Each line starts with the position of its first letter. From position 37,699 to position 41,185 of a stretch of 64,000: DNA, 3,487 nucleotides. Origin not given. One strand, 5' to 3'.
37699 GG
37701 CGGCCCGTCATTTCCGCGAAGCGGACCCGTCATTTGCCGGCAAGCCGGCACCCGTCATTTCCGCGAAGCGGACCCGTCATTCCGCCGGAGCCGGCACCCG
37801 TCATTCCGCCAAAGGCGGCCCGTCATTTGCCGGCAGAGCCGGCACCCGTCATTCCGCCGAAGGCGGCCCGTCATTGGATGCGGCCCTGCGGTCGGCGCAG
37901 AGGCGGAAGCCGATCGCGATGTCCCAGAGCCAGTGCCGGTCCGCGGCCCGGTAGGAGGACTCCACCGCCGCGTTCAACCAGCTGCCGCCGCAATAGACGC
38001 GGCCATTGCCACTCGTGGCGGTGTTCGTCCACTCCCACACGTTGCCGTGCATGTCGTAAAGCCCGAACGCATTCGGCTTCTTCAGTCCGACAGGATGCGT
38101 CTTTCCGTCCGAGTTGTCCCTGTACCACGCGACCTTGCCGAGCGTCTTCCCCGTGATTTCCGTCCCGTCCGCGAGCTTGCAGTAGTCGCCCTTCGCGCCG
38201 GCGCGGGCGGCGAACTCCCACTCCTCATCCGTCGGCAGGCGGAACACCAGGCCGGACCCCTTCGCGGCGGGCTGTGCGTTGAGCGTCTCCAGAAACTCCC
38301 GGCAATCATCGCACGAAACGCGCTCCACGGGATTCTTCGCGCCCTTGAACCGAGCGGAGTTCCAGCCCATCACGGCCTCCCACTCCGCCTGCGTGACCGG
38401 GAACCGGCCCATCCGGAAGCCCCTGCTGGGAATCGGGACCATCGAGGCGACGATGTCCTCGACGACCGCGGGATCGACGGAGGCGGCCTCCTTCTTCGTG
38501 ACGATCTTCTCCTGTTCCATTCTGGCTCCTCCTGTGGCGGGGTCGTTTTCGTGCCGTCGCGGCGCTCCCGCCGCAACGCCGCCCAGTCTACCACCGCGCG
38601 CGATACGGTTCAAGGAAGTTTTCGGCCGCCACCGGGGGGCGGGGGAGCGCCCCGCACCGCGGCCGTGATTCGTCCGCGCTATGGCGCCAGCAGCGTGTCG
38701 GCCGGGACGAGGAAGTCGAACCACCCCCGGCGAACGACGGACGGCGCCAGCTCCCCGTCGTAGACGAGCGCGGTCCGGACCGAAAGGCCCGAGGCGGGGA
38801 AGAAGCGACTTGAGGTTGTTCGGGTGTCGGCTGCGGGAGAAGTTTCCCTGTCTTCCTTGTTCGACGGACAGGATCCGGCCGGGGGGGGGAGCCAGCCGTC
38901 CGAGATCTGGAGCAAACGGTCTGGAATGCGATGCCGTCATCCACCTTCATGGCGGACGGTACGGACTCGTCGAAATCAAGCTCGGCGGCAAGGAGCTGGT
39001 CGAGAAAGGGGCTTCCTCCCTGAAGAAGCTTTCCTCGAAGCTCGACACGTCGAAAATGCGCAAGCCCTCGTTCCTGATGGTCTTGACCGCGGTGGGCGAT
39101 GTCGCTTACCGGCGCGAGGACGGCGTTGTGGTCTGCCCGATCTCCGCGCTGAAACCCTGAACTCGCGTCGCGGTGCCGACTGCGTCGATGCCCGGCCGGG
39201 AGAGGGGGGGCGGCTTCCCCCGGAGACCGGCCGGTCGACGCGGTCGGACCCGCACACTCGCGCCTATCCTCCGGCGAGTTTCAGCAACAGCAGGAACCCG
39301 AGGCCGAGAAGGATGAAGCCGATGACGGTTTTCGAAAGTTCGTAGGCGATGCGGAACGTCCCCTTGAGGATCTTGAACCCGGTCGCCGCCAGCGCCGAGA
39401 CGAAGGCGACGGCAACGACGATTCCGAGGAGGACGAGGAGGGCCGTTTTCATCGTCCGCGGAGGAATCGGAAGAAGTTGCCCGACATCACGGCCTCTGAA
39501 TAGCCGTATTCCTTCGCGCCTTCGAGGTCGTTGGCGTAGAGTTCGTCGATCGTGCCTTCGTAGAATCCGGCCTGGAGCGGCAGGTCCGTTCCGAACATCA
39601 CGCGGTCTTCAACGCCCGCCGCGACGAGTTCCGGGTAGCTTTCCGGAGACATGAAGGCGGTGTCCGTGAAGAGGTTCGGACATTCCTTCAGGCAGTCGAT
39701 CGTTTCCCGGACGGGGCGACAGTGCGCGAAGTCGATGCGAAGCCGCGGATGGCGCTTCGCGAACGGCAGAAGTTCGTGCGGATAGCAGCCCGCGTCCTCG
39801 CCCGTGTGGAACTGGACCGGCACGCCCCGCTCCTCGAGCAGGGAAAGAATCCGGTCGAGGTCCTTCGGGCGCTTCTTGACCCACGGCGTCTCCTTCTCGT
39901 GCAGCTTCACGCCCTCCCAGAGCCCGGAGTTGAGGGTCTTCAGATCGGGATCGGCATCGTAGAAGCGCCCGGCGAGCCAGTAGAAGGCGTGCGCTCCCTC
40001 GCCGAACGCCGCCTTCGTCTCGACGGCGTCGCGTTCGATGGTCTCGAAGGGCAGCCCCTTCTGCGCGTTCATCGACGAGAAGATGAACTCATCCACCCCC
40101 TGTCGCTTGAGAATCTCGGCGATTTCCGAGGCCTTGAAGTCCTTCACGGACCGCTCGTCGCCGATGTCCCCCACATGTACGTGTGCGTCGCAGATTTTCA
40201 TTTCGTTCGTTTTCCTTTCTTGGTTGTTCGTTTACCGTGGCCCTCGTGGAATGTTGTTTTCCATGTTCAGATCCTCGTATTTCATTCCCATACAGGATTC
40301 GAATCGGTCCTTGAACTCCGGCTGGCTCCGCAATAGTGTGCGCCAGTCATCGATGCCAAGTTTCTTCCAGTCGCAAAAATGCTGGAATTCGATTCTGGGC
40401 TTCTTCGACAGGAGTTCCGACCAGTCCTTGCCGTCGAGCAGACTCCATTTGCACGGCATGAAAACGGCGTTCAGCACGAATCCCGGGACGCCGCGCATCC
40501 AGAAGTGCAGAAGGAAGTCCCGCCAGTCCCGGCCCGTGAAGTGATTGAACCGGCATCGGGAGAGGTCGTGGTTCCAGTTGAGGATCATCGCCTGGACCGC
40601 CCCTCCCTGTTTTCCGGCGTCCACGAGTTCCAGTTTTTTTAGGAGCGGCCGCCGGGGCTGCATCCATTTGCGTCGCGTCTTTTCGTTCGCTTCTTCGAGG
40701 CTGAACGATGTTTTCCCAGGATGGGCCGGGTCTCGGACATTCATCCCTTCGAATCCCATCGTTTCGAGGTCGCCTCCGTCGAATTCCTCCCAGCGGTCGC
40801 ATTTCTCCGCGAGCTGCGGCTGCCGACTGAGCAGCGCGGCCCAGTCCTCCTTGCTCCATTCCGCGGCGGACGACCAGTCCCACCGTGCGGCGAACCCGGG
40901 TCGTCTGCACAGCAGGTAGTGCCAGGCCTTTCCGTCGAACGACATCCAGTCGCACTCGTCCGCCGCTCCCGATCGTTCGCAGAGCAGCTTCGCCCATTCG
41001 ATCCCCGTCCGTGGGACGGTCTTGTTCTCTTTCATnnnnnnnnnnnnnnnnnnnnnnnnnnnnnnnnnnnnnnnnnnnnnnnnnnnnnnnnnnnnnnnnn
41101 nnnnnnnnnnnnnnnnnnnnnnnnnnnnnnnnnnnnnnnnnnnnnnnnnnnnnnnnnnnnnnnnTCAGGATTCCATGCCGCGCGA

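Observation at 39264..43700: RiPP-like operon: untracked 42-aa Cys-containing peptide, rSAM/SPASM maturase, GT9 glycosyltransferase, W-repeat protein, amidohydrolase, small membrane protein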

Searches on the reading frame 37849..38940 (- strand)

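Call 82: search_protein_families(library=pfam, proteins=[window:37849-38940:-], max_evalue=0.001)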
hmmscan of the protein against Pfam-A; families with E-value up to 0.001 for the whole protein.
window:37849-38940:- (363 aa): 1 family
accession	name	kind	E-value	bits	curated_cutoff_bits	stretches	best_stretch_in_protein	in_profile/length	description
PF03781.23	FGE-sulfatase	-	3.5e-32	112.5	23.3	1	173-347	35-253/255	Sulfatase-modifying factor enzyme 1-like domain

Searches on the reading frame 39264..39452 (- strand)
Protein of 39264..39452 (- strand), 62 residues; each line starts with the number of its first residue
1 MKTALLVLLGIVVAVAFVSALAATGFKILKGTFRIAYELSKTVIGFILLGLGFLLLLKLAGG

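Call 3: search_protein_families(library=pfam, proteins=[window:39264-39452:-], max_evalue=0.01)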
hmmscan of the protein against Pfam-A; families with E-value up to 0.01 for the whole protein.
window:39264-39452:- (62 aa): 0 families

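Call 4: search_protein_families(library=ncbifam, proteins=[window:39264-39452:-], max_evalue=0.01)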
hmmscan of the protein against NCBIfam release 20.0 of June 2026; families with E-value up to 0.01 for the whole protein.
window:39264-39452:- (62 aa): 0 families

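Call 64: search_protein_families(library=padloc, proteins=[window:39264-39452:-], max_evalue=0.001)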
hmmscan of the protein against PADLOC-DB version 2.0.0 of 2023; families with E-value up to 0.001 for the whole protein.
window:39264-39452:- (62 aa): 0 families

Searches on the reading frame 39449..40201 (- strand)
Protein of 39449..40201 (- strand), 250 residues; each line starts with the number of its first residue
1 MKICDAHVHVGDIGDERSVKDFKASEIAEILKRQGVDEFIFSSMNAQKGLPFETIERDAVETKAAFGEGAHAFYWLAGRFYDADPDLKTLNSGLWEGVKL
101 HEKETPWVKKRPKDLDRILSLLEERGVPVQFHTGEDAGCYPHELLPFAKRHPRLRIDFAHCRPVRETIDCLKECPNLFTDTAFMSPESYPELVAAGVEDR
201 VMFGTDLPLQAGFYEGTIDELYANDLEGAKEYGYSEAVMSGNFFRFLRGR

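Call 3: search_protein_families(library=pfam, proteins=[window:39449-40201:-], max_evalue=0.01)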
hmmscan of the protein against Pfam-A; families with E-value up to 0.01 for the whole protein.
window:39449-40201:- (250 aa): 1 family
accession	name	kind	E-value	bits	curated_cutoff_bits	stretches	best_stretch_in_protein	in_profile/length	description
PF04909.20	Amidohydro_2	-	1.4e-17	64.8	26.4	1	4-212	1-252/289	Amidohydrolase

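Call 4: search_protein_families(library=ncbifam, proteins=[window:39449-40201:-], max_evalue=0.01)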
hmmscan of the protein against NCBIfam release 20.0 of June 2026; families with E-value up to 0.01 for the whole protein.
window:39449-40201:- (250 aa): 0 families

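Call 39: search_solved_structures(query=window:39449-40201:-, max_evalue=1)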
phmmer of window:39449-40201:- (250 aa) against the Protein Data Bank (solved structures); distinct sequences matched with E-value up to 1: 11.
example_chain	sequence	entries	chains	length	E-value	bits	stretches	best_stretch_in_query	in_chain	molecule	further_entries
4ifk_B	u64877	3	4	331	0.028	16.9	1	139-230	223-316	2-amino-3-carboxymuconate 6-semialdehyde decarboxylase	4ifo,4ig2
2hbv_A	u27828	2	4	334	0.029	16.9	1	139-242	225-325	2-amino-3-carboxymuconate 6-semialdehyde decarboxylase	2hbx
6mgt_A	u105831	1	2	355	0.032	16.8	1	139-242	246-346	2-amino-3-carboxymuconate 6-semialdehyde decarboxylase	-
6mgs_A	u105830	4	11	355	0.034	16.7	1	139-242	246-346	2-amino-3-carboxymuconate 6-semialdehyde decarboxylase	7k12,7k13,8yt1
8yt2_A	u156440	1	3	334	0.04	16.4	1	174-242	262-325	2-amino-3-carboxymuconate 6-semialdehyde decarboxylase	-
4era_A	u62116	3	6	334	0.058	15.9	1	175-242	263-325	2-amino-3-carboxymuconate 6-semialdehyde decarboxylase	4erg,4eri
4epk_A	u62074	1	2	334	0.062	15.8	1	175-242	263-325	2-amino-3-carboxymuconate 6-semialdehyde decarboxylase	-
4ifr_A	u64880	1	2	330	0.086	15.3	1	174-230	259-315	2-amino-3-carboxymuconate 6-semialdehyde decarboxylase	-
4ifk_A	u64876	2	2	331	0.087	15.3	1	174-230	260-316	2-amino-3-carboxymuconate 6-semialdehyde decarboxylase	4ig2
1tz9_A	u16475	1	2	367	0.33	13.4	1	106-165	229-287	Mannonate dehydratase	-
3p9q_A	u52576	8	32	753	0.68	12.4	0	96-146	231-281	Catalase HPII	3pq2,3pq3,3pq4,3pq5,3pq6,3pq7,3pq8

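Call 64: search_protein_families(library=padloc, proteins=[window:39449-40201:-], max_evalue=0.001)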
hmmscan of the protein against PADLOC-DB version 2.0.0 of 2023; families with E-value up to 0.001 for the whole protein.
window:39449-40201:- (250 aa): 0 families

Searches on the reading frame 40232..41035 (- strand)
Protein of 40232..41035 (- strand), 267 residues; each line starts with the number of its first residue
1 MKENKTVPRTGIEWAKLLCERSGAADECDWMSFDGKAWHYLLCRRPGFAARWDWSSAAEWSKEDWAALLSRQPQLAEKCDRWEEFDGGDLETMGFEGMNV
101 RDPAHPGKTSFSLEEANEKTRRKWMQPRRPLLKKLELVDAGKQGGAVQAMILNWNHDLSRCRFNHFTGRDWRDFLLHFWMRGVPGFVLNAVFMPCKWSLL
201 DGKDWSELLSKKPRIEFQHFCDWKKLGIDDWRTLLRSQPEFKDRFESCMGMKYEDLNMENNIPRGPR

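Call 3: search_protein_families(library=pfam, proteins=[window:40232-41035:-], max_evalue=0.01)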
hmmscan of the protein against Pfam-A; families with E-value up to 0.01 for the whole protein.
window:40232-41035:- (267 aa): 0 families

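Call 4: search_protein_families(library=ncbifam, proteins=[window:40232-41035:-], max_evalue=0.01)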
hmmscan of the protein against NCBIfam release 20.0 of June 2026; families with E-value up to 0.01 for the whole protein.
window:40232-41035:- (267 aa): 0 families

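Call 27: search_protein_families(library=pfam, proteins=[window:40232-41035:-], max_evalue=1)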
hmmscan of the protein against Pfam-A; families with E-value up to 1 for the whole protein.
window:40232-41035:- (267 aa): 1 family
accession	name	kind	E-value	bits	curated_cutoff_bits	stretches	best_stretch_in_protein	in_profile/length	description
PF24820.1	Diguanyl_cycl_sensor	-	0.12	12.8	28.1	0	190-227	26-63/109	Diguanylate cyclase-like sensor domain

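Call 64: search_protein_families(library=padloc, proteins=[window:40232-41035:-], max_evalue=0.001)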
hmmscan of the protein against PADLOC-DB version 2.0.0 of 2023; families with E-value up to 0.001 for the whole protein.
window:40232-41035:- (267 aa): 0 families

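Call 65: search_protein_representatives(protein=window:40232-41035:-)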
Query: 267 residues. Proteins with E-value up to 0.001 (for the whole library): 634; up to 1e-10: 247; up to 1e-30: 43. The best 150 are listed.
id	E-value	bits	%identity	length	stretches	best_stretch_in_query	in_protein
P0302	5.6e-183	623.3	97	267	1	1-266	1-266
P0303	1.4e-87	310.1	47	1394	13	11-88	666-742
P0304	1.8e-71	257.2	48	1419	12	11-89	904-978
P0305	2.2e-67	243.8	43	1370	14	164-243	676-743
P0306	1.9e-64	234.1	44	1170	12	10-89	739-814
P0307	4.7e-64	232.8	43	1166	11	11-89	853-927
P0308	2.1e-60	220.9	40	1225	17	10-85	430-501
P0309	1.5e-59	218.1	41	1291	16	16-94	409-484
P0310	2.5e-55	204.2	40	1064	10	13-91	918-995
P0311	7.6e-55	202.6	42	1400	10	11-84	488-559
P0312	8.8e-53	195.8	44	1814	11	11-87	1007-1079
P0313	7.9e-52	192.7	46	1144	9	195-244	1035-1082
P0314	3.2e-49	184.1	41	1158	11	194-243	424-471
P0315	5.3e-47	176.9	40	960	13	29-87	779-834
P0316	1.3e-44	169.1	39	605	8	12-93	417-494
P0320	3.4e-41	157.8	48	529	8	11-89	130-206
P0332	4.1e-36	141.1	45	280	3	2-85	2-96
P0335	5.0e-35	137.6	46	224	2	136-261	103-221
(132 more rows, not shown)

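Call 66: search_protein_families(library=pfam, proteins=[P0303, P0305, P0308, P0312, P0316, P0320, P0332, P0335], max_evalue=0.01)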
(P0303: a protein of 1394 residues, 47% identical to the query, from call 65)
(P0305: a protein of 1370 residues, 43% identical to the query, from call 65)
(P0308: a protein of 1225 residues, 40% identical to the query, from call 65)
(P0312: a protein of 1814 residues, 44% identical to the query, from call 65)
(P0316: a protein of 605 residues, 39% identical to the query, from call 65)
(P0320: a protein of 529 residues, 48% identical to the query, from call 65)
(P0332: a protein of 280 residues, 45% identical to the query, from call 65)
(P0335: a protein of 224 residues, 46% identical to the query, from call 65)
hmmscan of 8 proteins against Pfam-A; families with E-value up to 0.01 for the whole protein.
P0303 (1394 aa): 5 families
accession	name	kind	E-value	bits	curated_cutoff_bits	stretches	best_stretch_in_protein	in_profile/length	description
PF13676.11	TIR_2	-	3.8e-10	40.7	28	1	55-142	1-72/122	TIR domain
PF13240.11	Zn_Ribbon_1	-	4.6e-08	33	25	1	4-26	1-23/23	zinc-ribbon domain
PF12773.13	DZR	-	4.4e-05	24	27.3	1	5-26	1-22/45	Double zinc ribbon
PF25000.1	DUF7779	-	0.00013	22.6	27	1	521-597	5-88/95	Domain of unknown function (DUF7779)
PF01582.25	TIR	-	0.00091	19.5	21.3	1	83-138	25-76/179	TIR domain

P0305 (1370 aa): 2 families
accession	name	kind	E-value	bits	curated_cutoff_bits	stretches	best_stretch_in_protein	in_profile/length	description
PF13676.11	TIR_2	-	6e-11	43.3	28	1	6-123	1-111/122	TIR domain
PF13191.12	AAA_16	-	0.0011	19.9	32.6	1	173-295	1-143/167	AAA ATPase domain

P0308 (1225 aa): 0 families

P0312 (1814 aa): 9 families
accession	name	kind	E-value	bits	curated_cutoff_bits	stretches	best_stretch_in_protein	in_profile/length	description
PF08238.18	Sel1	-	9.2e-49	162.6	30.7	4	1531-1566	1-36/36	Sel1 repeat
PF13191.12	AAA_16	-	2.8e-07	31.6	32.6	1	326-450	2-142/167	AAA ATPase domain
PF20703.3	nSTAND1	-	5.7e-06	26.6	27.1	1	317-455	7-130/379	Novel STAND NTPase 1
PF01637.24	ATPase_2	-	6.8e-06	26.5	33.2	1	326-450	1-120/225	ATPase domain predominantly from Archaea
PF23310.1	TPR_27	-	2.2e-05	24.5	27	0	1442-1527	11-93/110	Plant tetratrico peptide repeats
PF13424.12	TPR_12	-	0.00078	20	30.1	0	1717-1776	5-66/77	Tetratricopeptide repeat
PF00931.28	NB-ARC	-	0.0011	18.8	23.5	1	332-566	4-226/248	NB-ARC domain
PF13401.12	AAA_22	-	0.0016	19.2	27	1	342-451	4-95/130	AAA domain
PF04326.19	SLFN_AlbA_2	-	0.0022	19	25.3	1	95-135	19-53/118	Schlafen, AlbA_2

P0316 (605 aa): 1 family
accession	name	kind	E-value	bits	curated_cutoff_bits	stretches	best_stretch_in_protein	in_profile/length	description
PF07424.16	TrbM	-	0.0067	16.9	21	0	186-236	36-87/156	TrbM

P0320 (529 aa): 1 family
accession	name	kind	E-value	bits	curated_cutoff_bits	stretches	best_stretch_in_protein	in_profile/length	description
PF03382.20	DUF285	-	0.0002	21.5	25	1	247-342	19-115/120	Mycoplasma protein of unknown function, DUF285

P0332 (280 aa): 0 families

P0335 (224 aa): 0 families
